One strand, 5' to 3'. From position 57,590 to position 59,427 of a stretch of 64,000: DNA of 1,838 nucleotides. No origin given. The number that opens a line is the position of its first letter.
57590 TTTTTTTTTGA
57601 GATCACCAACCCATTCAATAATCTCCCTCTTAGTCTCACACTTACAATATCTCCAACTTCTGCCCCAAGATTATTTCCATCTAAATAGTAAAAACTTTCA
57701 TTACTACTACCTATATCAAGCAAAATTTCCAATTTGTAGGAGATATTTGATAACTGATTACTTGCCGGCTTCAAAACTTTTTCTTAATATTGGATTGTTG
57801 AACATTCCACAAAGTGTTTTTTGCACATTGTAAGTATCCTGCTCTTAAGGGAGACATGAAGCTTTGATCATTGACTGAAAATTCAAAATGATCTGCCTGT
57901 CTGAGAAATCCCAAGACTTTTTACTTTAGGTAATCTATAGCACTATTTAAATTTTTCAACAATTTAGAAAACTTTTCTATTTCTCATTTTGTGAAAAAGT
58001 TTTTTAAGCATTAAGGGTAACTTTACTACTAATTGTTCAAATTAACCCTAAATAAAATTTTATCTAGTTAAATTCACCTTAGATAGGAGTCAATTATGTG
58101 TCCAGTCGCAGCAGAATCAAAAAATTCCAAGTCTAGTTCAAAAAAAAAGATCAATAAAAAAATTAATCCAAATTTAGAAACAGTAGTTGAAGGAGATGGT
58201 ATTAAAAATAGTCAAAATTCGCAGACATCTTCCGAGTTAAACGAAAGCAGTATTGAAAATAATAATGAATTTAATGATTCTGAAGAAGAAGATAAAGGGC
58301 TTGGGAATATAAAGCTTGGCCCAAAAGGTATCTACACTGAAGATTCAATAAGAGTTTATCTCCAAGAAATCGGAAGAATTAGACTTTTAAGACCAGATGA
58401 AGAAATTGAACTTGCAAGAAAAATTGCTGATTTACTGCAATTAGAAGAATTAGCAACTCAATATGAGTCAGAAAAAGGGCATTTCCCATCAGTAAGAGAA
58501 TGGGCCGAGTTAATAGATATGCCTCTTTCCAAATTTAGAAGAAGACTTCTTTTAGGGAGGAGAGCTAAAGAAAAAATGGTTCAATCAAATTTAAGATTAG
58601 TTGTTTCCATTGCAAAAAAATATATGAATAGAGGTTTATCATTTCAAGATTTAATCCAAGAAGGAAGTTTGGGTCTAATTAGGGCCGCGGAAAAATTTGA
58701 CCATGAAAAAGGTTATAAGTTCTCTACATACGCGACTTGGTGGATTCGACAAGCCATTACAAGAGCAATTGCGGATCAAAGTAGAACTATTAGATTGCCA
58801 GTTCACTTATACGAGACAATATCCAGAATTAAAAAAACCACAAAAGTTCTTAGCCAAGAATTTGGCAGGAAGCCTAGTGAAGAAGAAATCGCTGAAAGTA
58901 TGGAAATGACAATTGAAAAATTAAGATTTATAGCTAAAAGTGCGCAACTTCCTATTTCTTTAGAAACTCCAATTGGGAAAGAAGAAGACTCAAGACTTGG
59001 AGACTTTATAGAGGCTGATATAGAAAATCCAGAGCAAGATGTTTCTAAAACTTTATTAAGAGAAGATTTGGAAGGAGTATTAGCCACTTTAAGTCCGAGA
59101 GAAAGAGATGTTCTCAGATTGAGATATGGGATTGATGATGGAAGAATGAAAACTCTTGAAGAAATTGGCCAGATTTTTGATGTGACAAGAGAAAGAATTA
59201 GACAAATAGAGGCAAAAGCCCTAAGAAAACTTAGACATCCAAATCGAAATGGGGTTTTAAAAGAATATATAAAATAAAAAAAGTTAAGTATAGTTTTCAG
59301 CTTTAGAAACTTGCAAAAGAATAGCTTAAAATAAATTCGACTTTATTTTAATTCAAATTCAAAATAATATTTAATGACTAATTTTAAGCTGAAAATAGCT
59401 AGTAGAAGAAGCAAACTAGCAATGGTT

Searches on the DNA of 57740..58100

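Call 9: search_rna_families(source=window, start=57740, end=58100, threshold=evalue, max_evalue=10, show_alignments=3)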
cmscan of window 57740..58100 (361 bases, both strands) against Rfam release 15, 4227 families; matches with E-value up to 10: 5.
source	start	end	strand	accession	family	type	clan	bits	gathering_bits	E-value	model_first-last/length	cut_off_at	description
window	57895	58016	-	RF01590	plasmodium_snoR14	Gene; snRNA; snoRNA; CD-box;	-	19.1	90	6.3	1-127/127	no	small nucleolar RNA snoR14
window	57884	57948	-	RF03091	Clostridium-PBP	Gene; sRNA;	-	18.3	94.4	5.8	1-73/73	no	Clostridium-PBP RNA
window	57947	58022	+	RF02526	SSRC34_1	Gene; sRNA;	-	16.8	64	8.6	1-128/128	no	Streptococcus sRNA SSRC34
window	57802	57964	+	RF01443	S_pombe_snR91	Gene; snRNA; snoRNA; HACA-box;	-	15.8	50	2.7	1-144/144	no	small nucleolar RNA snR91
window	57940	58001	-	RF02905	sRNA41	Gene; sRNA;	-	15.7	45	5.6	1-113/113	no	Archaeal Small RNA 41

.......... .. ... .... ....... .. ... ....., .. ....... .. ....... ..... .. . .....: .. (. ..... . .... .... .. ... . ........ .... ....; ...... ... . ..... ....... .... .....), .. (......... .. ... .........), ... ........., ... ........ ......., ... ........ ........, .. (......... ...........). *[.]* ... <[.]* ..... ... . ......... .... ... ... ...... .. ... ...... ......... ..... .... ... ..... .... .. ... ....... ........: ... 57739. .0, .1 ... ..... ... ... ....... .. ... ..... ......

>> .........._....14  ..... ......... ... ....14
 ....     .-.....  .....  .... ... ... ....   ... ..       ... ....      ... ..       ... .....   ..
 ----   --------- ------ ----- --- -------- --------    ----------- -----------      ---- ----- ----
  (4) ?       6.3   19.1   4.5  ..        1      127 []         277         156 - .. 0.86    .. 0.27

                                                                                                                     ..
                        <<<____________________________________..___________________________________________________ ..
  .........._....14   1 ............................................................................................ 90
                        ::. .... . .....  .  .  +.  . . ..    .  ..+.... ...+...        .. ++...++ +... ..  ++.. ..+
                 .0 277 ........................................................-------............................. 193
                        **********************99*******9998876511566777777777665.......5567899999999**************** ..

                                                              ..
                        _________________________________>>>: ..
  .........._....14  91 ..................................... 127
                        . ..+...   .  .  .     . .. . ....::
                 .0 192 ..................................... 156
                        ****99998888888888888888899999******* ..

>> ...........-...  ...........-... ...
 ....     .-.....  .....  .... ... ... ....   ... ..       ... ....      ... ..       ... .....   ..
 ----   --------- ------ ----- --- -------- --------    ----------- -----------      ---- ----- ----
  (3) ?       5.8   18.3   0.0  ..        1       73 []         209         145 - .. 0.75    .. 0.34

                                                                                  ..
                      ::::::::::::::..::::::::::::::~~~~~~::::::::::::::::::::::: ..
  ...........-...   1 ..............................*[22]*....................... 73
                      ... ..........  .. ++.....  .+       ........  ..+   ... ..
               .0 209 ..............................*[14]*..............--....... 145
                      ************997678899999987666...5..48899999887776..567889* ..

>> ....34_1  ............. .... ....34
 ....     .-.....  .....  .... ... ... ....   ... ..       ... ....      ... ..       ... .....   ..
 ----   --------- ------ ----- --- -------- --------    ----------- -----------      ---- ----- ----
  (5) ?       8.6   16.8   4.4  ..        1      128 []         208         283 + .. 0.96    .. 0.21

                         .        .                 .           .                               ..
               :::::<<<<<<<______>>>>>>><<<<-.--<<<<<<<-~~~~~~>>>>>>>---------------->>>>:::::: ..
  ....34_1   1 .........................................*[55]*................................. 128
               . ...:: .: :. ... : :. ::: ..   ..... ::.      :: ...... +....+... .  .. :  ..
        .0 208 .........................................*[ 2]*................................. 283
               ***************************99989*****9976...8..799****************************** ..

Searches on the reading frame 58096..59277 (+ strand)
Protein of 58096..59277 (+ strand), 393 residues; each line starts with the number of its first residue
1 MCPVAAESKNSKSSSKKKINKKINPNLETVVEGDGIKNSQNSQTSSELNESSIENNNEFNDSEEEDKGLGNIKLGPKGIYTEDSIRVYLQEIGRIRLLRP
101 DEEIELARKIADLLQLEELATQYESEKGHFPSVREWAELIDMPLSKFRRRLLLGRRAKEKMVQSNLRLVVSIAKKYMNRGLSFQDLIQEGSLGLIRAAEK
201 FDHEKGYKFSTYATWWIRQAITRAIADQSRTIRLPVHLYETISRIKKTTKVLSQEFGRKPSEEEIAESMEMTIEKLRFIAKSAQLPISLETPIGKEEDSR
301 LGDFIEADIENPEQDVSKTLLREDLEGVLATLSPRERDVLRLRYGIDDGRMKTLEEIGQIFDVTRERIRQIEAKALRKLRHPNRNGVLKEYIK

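Call 31: find_encoding_contigs(protein=window:58096-59277:+, flank=1500, max_places=10)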
Protein window:58096-59277:+ (393 aa): no gene with exactly this product is on record in the collection.

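Call 33: find_homologous_proteins(query=window:58096-59277:+, max_evalue=1e-60)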
Query window:58096-59277:+ (393 aa): 7990 proteins with E <= 1e-60 among 8000 candidates; the best 120 are listed.
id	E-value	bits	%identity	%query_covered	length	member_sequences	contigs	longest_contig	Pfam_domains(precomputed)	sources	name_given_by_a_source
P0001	4.7e-249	843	89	100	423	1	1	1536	PF04545.23,PF00140.26,PF04542.21,PF04539.23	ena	-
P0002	3.3e-236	801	96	100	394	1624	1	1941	PF04545.23,PF00140.26,PF04542.21,PF04539.23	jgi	-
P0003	7.0e-226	767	96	96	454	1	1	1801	PF04545.23,PF00140.26,PF04542.21,PF04539.23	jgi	-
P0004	9.8e-220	747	90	100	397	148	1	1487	PF04545.23,PF00140.26,PF04542.21,PF04539.23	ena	-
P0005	1.8e-219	746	87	61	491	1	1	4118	PF04545.23,PF00140.26,PF04542.21,PF04539.23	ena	-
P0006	4.7e-211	718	96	90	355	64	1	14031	PF00140.26,PF04542.21,PF04539.23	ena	-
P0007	1.8e-199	680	80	99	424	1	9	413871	PF04545.23,PF00140.26,PF04542.21,PF04539.23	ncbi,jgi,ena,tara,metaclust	tara:strand:+ start:2398 stop:3672 length:1275 start_codon:yes stop_codon:yes gene_type:complete|met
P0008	1.9e-199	680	86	92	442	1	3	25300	PF04545.23,PF00140.26,PF04542.21,PF04539.23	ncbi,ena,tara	tara:strand:+ start:1923 stop:3251 length:1329 start_codon:yes stop_codon:yes gene_type:complete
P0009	5.9e-199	679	86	92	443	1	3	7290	PF04545.23,PF00140.26,PF04542.21,PF04539.23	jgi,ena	-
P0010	1.3e-198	678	86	92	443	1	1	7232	PF04545.23,PF00140.26,PF04542.21,PF04539.23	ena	-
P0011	2.1e-198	677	82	99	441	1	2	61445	PF04545.23,PF00140.26,PF04542.21,PF04539.23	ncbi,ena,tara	tara:strand:+ start:28949 stop:30274 length:1326 start_codon:yes stop_codon:yes gene_type:complete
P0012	4.0e-198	676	91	87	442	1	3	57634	PF04545.23,PF00140.26,PF04542.21,PF04539.23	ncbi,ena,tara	tara:strand:- start:52 stop:1380 length:1329 start_codon:yes stop_codon:yes gene_type:complete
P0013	5.9e-198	675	83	98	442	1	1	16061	PF04545.23,PF00140.26,PF04542.21,PF04539.23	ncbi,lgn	-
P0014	6.5e-198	675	81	99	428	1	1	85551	PF04545.23,PF00140.26,PF04542.21,PF04539.23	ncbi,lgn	-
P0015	8.1e-198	675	84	98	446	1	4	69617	PF04545.23,PF00140.26,PF04542.21,PF04539.23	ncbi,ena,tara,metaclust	tara:strand:- start:13944 stop:15284 length:1341 start_codon:yes stop_codon:yes gene_type:complete|m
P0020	7.1e-197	672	82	98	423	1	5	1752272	PF04545.23,PF00140.26,PF04542.21,PF04539.23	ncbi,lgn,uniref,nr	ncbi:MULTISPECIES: RNA polymerase sigma factor RpoD [unclassified Prochlorococcus]|uniref:RNA polyme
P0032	2.2e-196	670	89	89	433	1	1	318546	PF04545.23,PF00140.26,PF04542.21,PF04539.23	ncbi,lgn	-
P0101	1.1e-195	668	94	82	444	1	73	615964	PF04545.23,PF00140.26,PF04542.21,PF04539.23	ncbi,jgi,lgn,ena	jgi:RNA polymerase primary sigma factor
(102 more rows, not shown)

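Call 34: find_encoding_contigs(protein=P0020, flank=1200, max_places=5)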
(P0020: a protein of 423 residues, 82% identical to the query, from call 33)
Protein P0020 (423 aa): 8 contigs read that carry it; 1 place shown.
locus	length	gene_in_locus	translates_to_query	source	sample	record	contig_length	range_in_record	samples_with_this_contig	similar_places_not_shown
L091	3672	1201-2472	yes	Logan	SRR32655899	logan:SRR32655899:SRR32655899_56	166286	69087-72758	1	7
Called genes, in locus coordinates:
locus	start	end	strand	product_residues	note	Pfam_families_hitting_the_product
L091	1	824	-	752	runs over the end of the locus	PF00270:DEAD, PF04851:ResIII, PF18319:Zn_ribbon_PriA (weak), PF00271:Helicase_C (weak), PF18074:PriA_C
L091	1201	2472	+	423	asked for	PF00140:Sigma70_r1_2, PF04542:Sigma70_r2, PF04539:Sigma70_r3, PF04545:Sigma70_r4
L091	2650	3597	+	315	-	PF01379:Porphobil_deam, PF03900:Porphobil_deamC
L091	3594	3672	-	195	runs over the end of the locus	PF00719:Pyrophosphatase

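Call 35: find_encoding_contigs(protein=P0032, flank=1200, max_places=3)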
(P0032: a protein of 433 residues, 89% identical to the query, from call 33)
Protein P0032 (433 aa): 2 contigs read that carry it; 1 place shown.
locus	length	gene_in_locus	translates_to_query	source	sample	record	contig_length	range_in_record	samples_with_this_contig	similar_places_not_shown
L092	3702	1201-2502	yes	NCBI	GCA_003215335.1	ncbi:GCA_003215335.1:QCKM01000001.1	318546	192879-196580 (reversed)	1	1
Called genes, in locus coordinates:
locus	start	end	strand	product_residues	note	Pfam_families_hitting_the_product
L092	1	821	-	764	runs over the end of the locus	PF17764:PriA_3primeBD (weak), PF00270:DEAD, PF04851:ResIII, PF18319:Zn_ribbon_PriA (weak), PF00271:Helicase_C, PF18074:PriA_C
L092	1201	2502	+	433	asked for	PF00140:Sigma70_r1_2, PF04542:Sigma70_r2, PF04539:Sigma70_r3, PF04545:Sigma70_r4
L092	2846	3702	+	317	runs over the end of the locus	PF01379:Porphobil_deam, PF03900:Porphobil_deamC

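Call 36: find_encoding_contigs(protein=P0007, flank=1200, max_places=5)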
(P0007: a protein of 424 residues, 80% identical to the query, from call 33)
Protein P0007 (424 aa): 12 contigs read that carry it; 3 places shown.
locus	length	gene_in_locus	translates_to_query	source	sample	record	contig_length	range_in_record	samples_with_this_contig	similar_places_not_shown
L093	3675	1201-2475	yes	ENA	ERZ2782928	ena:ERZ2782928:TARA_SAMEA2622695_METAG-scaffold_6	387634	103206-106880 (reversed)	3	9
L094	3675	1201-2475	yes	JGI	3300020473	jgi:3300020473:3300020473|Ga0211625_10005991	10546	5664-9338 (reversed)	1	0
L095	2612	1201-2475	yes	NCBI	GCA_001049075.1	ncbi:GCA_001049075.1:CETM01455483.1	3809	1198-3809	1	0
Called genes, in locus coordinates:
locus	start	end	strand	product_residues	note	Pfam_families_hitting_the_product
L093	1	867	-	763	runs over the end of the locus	PF17764:PriA_3primeBD (weak), PF00270:DEAD, PF04851:ResIII, PF00271:Helicase_C, PF18074:PriA_C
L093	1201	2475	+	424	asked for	PF00140:Sigma70_r1_2, PF04542:Sigma70_r2, PF04539:Sigma70_r3, PF04545:Sigma70_r4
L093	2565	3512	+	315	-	PF01379:Porphobil_deam, PF03900:Porphobil_deamC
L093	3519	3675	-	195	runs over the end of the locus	PF00719:Pyrophosphatase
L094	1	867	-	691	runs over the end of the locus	?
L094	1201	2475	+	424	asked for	PF00140:Sigma70_r1_2, PF04542:Sigma70_r2, PF04539:Sigma70_r3, PF04545:Sigma70_r4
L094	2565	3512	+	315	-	PF01379:Porphobil_deam, PF03900:Porphobil_deamC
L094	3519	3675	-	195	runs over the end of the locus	PF00719:Pyrophosphatase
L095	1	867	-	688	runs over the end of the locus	?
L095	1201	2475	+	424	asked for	PF00140:Sigma70_r1_2, PF04542:Sigma70_r2, PF04539:Sigma70_r3, PF04545:Sigma70_r4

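Call 37: find_encoding_contigs(protein=P0101, flank=1200, max_places=4)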
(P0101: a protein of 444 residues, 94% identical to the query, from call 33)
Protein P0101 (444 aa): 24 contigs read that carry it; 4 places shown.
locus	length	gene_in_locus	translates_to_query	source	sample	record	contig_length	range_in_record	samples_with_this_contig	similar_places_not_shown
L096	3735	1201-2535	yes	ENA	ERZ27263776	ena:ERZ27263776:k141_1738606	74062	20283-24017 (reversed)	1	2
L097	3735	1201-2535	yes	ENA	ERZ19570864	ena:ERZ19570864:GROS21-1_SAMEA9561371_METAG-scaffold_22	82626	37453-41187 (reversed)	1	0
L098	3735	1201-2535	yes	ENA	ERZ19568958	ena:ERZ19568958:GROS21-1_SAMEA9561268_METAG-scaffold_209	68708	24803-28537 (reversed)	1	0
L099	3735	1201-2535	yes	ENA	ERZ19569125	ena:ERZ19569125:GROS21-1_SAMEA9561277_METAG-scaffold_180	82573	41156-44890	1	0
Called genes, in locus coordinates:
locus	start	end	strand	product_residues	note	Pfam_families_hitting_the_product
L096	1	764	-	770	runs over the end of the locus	PF17764:PriA_3primeBD, PF00270:DEAD, PF04851:ResIII, PF18319:Zn_ribbon_PriA (weak), PF00271:Helicase_C (weak), PF18074:PriA_C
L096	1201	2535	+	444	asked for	PF00140:Sigma70_r1_2, PF04542:Sigma70_r2, PF04539:Sigma70_r3, PF04545:Sigma70_r4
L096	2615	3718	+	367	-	PF00535:Glycos_transf_2, PF10111:Glyco_tranf_2_2 (weak), PF13641:Glyco_tranf_2_3, PF04138:GtrA_DPMS_TM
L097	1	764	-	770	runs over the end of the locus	PF17764:PriA_3primeBD, PF00270:DEAD, PF04851:ResIII, PF18319:Zn_ribbon_PriA (weak), PF00271:Helicase_C (weak), PF18074:PriA_C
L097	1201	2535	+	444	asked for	PF00140:Sigma70_r1_2, PF04542:Sigma70_r2, PF04539:Sigma70_r3, PF04545:Sigma70_r4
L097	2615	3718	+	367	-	PF00535:Glycos_transf_2, PF10111:Glyco_tranf_2_2 (weak), PF13641:Glyco_tranf_2_3, PF04138:GtrA_DPMS_TM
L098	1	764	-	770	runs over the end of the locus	PF17764:PriA_3primeBD, PF00270:DEAD, PF04851:ResIII, PF18319:Zn_ribbon_PriA (weak), PF00271:Helicase_C (weak), PF18074:PriA_C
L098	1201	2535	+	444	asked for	PF00140:Sigma70_r1_2, PF04542:Sigma70_r2, PF04539:Sigma70_r3, PF04545:Sigma70_r4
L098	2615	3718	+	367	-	PF00535:Glycos_transf_2, PF10111:Glyco_tranf_2_2 (weak), PF13641:Glyco_tranf_2_3, PF04138:GtrA_DPMS_TM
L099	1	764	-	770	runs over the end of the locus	PF17764:PriA_3primeBD, PF00270:DEAD, PF04851:ResIII, PF18319:Zn_ribbon_PriA (weak), PF00271:Helicase_C (weak), PF18074:PriA_C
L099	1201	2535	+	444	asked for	PF00140:Sigma70_r1_2, PF04542:Sigma70_r2, PF04539:Sigma70_r3, PF04545:Sigma70_r4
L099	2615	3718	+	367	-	PF00535:Glycos_transf_2, PF10111:Glyco_tranf_2_2 (weak), PF13641:Glyco_tranf_2_3, PF04138:GtrA_DPMS_TM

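Call 84: find_encoding_contigs(protein=P0006, flank=900, max_places=10)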
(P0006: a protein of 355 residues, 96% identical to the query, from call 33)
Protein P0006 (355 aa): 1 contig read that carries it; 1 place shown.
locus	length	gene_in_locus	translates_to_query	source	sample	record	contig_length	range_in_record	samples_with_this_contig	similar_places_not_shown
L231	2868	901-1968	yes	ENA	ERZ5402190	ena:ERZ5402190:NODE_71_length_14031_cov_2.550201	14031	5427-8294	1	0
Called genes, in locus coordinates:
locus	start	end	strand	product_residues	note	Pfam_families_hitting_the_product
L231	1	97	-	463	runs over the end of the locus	PF04851:ResIII, PF00270:DEAD, PF18319:Zn_ribbon_PriA (weak), PF00271:Helicase_C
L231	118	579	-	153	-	PF17764:PriA_3primeBD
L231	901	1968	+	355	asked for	PF00140:Sigma70_r1_2, PF04542:Sigma70_r2, PF04539:Sigma70_r3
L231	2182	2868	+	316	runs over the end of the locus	PF01379:Porphobil_deam, PF03900:Porphobil_deamC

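Call 85: find_encoding_contigs(protein=P0012, flank=900, max_places=10)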
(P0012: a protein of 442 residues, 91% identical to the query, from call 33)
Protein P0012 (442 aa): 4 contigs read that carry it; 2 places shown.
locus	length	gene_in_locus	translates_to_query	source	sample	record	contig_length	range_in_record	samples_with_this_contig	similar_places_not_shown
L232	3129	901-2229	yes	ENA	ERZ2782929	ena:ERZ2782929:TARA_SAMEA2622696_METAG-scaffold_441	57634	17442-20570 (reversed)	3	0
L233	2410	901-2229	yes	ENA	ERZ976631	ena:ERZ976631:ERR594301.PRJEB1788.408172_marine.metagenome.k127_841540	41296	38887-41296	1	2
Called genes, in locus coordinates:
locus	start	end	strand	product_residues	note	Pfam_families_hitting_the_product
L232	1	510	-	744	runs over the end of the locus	PF17764:PriA_3primeBD, PF00270:DEAD, PF04851:ResIII, PF18319:Zn_ribbon_PriA (weak), PF00271:Helicase_C, PF18074:PriA_C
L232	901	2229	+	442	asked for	PF00140:Sigma70_r1_2, PF04542:Sigma70_r2, PF04539:Sigma70_r3, PF04545:Sigma70_r4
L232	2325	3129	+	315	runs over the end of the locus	PF01379:Porphobil_deam, PF03900:Porphobil_deamC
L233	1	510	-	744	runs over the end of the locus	PF17764:PriA_3primeBD, PF00270:DEAD, PF04851:ResIII, PF18319:Zn_ribbon_PriA (weak), PF00271:Helicase_C, PF18074:PriA_C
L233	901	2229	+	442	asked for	PF00140:Sigma70_r1_2, PF04542:Sigma70_r2, PF04539:Sigma70_r3, PF04545:Sigma70_r4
